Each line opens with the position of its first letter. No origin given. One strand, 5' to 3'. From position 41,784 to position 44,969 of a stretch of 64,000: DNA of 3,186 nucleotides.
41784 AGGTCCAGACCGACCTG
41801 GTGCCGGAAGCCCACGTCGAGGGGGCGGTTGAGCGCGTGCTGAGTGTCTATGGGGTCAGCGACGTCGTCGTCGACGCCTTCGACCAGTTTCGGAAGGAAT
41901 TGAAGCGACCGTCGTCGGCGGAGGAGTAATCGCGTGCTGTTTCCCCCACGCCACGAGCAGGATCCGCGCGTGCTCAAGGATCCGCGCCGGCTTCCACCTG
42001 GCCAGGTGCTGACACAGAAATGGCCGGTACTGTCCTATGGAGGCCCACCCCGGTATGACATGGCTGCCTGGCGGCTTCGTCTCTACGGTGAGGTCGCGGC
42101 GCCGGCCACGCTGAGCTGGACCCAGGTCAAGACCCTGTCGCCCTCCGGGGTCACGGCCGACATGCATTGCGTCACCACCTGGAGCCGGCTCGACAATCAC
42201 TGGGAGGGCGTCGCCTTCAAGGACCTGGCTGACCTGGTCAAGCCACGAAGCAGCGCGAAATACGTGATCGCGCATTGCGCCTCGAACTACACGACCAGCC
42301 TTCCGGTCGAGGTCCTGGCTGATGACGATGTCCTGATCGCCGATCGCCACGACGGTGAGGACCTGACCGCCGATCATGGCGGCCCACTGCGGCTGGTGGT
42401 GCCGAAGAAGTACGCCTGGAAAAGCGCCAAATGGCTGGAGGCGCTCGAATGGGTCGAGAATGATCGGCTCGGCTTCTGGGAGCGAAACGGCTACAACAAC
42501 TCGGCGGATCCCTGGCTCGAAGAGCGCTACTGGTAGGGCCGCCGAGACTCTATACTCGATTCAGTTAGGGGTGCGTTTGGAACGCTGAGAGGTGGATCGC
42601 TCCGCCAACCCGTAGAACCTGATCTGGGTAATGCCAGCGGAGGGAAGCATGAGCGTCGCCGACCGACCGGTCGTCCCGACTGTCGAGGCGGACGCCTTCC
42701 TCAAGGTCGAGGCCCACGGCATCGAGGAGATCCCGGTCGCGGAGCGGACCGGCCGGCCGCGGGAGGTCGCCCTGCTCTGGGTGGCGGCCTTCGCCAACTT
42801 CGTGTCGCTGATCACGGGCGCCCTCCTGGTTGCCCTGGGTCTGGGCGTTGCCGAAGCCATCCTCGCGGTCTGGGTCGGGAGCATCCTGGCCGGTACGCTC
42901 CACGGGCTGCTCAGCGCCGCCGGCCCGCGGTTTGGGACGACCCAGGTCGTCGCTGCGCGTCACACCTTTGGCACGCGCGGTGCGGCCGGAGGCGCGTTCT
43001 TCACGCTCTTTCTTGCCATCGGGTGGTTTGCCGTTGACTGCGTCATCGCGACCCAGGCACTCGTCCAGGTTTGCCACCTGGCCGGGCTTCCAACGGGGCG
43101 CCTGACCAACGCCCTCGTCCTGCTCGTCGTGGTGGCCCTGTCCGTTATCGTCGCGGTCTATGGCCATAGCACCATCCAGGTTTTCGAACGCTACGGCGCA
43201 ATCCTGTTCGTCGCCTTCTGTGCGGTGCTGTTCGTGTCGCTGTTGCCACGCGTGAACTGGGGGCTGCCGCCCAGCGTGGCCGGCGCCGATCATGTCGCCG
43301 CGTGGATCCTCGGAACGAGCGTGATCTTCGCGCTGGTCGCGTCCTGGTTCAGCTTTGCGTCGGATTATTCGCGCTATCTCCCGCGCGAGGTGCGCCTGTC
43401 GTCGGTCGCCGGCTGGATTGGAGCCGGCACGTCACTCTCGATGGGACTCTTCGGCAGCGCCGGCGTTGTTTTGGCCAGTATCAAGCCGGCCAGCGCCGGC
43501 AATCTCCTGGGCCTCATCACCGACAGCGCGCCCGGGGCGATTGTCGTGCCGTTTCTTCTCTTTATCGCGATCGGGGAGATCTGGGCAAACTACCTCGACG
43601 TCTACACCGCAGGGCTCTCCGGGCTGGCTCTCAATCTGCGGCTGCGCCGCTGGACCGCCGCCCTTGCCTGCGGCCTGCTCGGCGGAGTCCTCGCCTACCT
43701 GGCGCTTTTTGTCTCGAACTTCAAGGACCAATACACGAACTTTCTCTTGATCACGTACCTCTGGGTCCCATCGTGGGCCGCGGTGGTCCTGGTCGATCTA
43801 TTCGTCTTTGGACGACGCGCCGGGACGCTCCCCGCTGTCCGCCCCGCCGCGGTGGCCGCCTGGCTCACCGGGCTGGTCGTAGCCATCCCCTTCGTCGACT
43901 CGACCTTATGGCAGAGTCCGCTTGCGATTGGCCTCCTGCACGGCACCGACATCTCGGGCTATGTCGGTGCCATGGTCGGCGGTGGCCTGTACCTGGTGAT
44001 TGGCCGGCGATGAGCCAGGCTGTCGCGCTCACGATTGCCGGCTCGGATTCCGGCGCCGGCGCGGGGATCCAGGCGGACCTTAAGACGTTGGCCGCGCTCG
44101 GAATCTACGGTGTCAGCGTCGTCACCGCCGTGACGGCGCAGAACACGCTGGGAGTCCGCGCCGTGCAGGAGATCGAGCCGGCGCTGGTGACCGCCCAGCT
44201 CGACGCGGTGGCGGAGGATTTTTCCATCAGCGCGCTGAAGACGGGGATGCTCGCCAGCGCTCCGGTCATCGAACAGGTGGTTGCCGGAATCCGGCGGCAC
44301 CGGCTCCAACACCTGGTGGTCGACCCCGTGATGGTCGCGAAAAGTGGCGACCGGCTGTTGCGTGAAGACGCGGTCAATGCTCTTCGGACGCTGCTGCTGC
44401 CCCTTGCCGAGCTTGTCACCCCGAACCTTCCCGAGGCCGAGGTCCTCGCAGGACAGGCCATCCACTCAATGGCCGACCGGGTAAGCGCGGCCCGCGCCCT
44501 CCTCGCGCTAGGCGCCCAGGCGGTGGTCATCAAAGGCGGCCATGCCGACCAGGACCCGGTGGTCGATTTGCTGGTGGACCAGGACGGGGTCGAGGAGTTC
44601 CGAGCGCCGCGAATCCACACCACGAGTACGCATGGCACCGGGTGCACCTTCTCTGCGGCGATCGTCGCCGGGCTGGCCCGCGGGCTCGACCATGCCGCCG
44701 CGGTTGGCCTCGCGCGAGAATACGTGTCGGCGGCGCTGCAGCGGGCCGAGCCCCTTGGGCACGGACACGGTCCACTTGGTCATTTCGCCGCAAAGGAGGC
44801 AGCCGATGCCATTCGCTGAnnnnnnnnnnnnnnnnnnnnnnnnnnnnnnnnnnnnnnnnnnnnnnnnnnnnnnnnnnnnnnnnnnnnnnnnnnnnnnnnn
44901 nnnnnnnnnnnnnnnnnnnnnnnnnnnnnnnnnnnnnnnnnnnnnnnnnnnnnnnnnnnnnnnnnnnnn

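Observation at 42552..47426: TPP-riboswitch operon carrying non-thiamine cargo: HMP permease, ThiD, a family-3 O-methyltransferase and an E2-less E1 alpha/beta pair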

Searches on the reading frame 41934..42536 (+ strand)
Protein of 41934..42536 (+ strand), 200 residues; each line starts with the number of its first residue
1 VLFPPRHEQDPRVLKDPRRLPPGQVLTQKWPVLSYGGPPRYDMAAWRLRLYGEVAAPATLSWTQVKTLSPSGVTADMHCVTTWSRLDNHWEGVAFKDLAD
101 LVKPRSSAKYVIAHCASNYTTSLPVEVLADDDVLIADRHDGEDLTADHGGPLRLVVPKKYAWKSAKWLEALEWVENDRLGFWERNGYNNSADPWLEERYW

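Call 9: search_protein_families(library=pfam, proteins=[window:41934-42536:+])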
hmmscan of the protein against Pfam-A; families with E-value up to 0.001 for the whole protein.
window:41934-42536:+ (200 aa): 1 family
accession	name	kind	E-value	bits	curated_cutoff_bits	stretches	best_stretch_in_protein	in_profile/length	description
PF00174.25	Oxidored_molyb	-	2.1e-37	128.8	24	1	37-182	3-169/169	Oxidoreductase molybdopterin binding domain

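Call 10: search_protein_families(library=ncbifam, proteins=[window:41934-42536:+])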
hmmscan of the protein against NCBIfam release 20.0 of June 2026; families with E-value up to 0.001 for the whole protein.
window:41934-42536:+ (200 aa): 4 families
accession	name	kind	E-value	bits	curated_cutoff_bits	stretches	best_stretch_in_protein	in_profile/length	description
NF003767.0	PRK05363.1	equivalog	1.7e-16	60.4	207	1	43-185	98-257/320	protein-methionine-sulfoxide reductase catalytic subunit MsrP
NF052245.1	SorA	equivalog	5e-13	48.5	600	1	38-188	86-260/396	SorA family sulfite dehydrogenase catalytic subunit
TIGR04555.1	sulfite_DH_soxC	equivalog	1.5e-11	43.9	420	1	89-175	169-256/408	sulfite dehydrogenase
NF052247.1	SorT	equivalog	7.2e-07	28.3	570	1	122-177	193-246/387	SorT family sulfite dehydrogenase catalytic subunit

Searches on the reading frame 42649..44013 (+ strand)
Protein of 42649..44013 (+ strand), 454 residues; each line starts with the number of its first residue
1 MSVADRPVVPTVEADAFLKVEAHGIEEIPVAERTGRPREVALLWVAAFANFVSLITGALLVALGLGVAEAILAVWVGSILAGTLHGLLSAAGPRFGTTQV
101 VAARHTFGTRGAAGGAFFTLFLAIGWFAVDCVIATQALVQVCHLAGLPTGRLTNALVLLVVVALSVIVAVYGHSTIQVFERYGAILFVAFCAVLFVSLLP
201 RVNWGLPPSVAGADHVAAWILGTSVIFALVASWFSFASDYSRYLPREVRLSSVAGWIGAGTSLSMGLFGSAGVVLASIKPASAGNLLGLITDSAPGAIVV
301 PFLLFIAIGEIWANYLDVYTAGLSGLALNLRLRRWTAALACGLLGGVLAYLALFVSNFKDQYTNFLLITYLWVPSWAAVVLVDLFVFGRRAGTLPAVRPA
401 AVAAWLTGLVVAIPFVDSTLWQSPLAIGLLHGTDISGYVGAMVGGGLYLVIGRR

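Call 9: search_protein_families(library=pfam, proteins=[window:42649-44013:+])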
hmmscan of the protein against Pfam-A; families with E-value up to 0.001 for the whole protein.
window:42649-44013:+ (454 aa): 1 family
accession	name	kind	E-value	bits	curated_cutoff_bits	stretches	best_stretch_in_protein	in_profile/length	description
PF02133.21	Transp_cyt_pur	-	9.2e-32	110.8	23.5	1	28-440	2-440/440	Permease for cytosine/purines, uracil, thiamine, allantoin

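Call 10: search_protein_families(library=ncbifam, proteins=[window:42649-44013:+])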
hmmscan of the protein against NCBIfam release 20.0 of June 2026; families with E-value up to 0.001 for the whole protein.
window:42649-44013:+ (454 aa): 4 families
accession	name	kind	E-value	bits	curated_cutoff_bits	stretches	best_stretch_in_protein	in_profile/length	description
TIGR00800.1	ncs1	subfamily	1.9e-28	99.4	353.1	1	24-394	3-395/447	NCS1 family nucleobase:cation symporter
TIGR02358.1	thia_cytX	hypoth_equivalog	2.8e-20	72.9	309.85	1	40-411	3-352/386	putative hydroxymethylpyrimidine transporter CytX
NF008241.0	PRK11017.1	equivalog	6.1e-07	28.5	326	1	24-412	8-377/416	cytosine permease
NF008476.1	PRK11375.1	equivalog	2.6e-05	23.2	620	1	36-140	23-128/467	allantoin permease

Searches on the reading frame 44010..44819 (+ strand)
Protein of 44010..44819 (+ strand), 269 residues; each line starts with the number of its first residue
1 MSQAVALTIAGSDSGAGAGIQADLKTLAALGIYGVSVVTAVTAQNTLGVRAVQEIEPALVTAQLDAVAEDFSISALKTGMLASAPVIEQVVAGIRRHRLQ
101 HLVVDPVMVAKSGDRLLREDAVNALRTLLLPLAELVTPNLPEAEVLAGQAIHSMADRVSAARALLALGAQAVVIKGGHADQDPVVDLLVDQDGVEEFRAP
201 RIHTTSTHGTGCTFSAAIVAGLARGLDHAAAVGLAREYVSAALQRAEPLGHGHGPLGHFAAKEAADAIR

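Call 9: search_protein_families(library=pfam, proteins=[window:44010-44819:+])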
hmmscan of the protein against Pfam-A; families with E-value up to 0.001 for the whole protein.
window:44010-44819:+ (269 aa): 3 families
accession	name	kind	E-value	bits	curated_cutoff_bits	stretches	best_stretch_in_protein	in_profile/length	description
PF08543.17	Phos_pyr_kin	-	8.3e-94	314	27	1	13-256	1-245/246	Phosphomethylpyrimidine kinase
PF00294.29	PfkB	-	2.7e-14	53.7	25.8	1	81-245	138-292/302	pfkB family carbohydrate kinase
PF25270.1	Khk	-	0.00012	21.8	35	1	75-236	177-340/365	Prokaryotic ketohexokinase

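Call 10: search_protein_families(library=ncbifam, proteins=[window:44010-44819:+])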
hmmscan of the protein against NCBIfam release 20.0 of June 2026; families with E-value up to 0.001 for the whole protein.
window:44010-44819:+ (269 aa): 18 families
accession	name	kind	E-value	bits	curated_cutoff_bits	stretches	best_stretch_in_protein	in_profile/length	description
TIGR00097.1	HMP-P_kinase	equivalog_domain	2e-101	338.5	204.95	1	6-259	1-254/254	bifunctional hydroxymethylpyrimidine kinase/phosphomethylpyrimidine kinase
NF006346.0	PRK08573.1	equivalog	4.8e-90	302.5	528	1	4-260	5-261/450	bifunctional hydroxymethylpyrimidine kinase/phosphomethylpyrimidine kinase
NF011301.0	PRK14713.1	equivalog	6.2e-77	259.6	512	1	6-263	24-284/534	bifunctional hydroxymethylpyrimidine kinase/phosphomethylpyrimidine kinase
NF009077.0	PRK12412.1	equivalog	6.4e-65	219.2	385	1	2-262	2-265/274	pyridoxine/pyridoxal/pyridoxamine kinase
NF007070.0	PRK09517.1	equivalog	2.4e-64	217.9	761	1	5-261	243-502/755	multifunctional thiamine-phosphate pyrophosphorylase/synthase/phosphomethylpyrimidine kinase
NF009259.0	PRK12616.1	equivalog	4.8e-58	196.9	390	1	1-261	1-265/270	bifunctional hydroxymethylpyrimidine kinase/phosphomethylpyrimidine kinase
NF009078.0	PRK12413.1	equivalog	2.6e-46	158.3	225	1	2-250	2-247/253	bifunctional hydroxymethylpyrimidine kinase/phosphomethylpyrimidine kinase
NF006034.0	PRK08176.1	equivalog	1.4e-20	73.8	342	1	73-247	89-268/283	pyridoxine/pyridoxal/pyridoxamine kinase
TIGR00687.1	pyridox_kin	equivalog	6.8e-19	68.3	144.5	1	72-251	75-263/288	pyridoxal kinase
NF004398.0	PRK05756.1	equivalog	5e-18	65.4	292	1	73-249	76-260/287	pyridoxal kinase PdxY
NF005491.0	PRK07105.1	equivalog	1.3e-14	54.2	231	1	24-245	26-256/286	pyridoxamine kinase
TIGR02152.1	D_ribokin_bact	equivalog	7.6e-11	41.9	299.65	1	124-245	167-283/298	ribokinase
TIGR03168.1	1-PFK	subfamily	1.3e-10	40.8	216.4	1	123-246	167-285/305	hexose kinase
TIGR03828.1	pfkB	equivalog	1.6e-09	37.3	292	1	123-246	167-285/305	1-phosphofructokinase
NF008353.0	PRK11142.1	equivalog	2.3e-08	33.9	341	1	123-243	169-284/307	ribokinase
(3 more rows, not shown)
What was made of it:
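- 44010..44819 (+): thiD, HMP/HMP-P kinase. Its start overlaps the permease stop (ATGA). TIGR00097 at 338.5 bits against a cut-off of 204.95 (call 10).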
